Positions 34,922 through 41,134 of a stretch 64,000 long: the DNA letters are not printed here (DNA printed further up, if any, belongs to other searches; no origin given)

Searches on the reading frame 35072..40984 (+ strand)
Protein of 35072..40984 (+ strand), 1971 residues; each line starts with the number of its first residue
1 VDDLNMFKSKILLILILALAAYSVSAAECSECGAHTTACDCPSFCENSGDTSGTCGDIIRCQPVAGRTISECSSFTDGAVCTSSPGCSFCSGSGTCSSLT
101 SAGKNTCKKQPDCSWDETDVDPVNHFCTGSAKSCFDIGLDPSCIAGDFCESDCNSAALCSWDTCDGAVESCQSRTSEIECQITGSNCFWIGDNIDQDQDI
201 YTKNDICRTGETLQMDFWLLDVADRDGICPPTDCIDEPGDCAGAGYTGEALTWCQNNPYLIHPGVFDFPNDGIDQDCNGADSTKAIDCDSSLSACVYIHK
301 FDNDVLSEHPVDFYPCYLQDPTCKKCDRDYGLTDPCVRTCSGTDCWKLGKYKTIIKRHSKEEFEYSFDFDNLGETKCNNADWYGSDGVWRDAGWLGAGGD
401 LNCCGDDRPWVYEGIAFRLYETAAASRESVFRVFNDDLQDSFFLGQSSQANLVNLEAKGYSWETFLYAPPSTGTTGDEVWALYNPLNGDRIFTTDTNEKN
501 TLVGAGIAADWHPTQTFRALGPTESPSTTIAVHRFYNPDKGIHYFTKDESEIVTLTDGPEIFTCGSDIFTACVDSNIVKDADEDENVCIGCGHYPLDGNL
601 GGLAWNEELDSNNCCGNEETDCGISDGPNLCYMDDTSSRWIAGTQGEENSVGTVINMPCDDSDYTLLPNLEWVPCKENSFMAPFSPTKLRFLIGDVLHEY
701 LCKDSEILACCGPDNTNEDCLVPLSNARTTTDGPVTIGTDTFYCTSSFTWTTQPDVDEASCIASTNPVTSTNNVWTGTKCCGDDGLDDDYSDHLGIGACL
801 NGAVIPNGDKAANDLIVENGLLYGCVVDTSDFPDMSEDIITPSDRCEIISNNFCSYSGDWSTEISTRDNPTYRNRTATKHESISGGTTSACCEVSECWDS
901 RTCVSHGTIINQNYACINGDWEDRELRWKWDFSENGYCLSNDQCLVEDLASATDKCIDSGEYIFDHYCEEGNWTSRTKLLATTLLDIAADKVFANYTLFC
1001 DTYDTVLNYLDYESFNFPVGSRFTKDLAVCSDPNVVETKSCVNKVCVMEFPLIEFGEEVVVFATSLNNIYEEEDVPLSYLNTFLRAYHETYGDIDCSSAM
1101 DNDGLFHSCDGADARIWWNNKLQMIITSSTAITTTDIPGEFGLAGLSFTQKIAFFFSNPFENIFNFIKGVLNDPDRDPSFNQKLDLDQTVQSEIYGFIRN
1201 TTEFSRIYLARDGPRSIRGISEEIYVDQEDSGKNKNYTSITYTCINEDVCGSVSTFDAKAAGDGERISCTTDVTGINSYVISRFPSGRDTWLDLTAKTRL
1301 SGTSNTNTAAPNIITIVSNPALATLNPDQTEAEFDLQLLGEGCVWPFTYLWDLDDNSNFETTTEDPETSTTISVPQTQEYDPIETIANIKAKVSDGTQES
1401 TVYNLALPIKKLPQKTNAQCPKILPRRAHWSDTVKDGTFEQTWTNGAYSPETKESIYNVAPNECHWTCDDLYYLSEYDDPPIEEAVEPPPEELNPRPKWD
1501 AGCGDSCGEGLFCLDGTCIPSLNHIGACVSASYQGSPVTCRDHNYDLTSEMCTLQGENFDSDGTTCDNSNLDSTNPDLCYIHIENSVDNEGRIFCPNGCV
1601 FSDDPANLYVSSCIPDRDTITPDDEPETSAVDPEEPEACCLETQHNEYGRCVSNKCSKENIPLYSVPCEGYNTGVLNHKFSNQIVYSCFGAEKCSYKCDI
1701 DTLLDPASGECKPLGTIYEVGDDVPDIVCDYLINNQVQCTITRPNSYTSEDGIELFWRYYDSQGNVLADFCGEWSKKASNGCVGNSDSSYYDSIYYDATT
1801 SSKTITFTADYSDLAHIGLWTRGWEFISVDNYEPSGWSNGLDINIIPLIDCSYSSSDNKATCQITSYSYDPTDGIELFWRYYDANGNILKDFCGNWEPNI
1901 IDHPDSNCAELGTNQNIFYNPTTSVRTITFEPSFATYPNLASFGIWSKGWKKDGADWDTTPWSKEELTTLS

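Call 31: search_protein_families(library=pfam, proteins=[window:35072-40984:+], max_evalue=0.01)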
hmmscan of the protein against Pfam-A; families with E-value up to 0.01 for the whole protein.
window:35072-40984:+ (1971 aa): 1 family
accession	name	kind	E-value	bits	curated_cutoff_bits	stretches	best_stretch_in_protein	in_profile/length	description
PF18885.6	DUF5648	-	3.4e-15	56.9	25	1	430-555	2-119/134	Domain of unknown function (DUF5648)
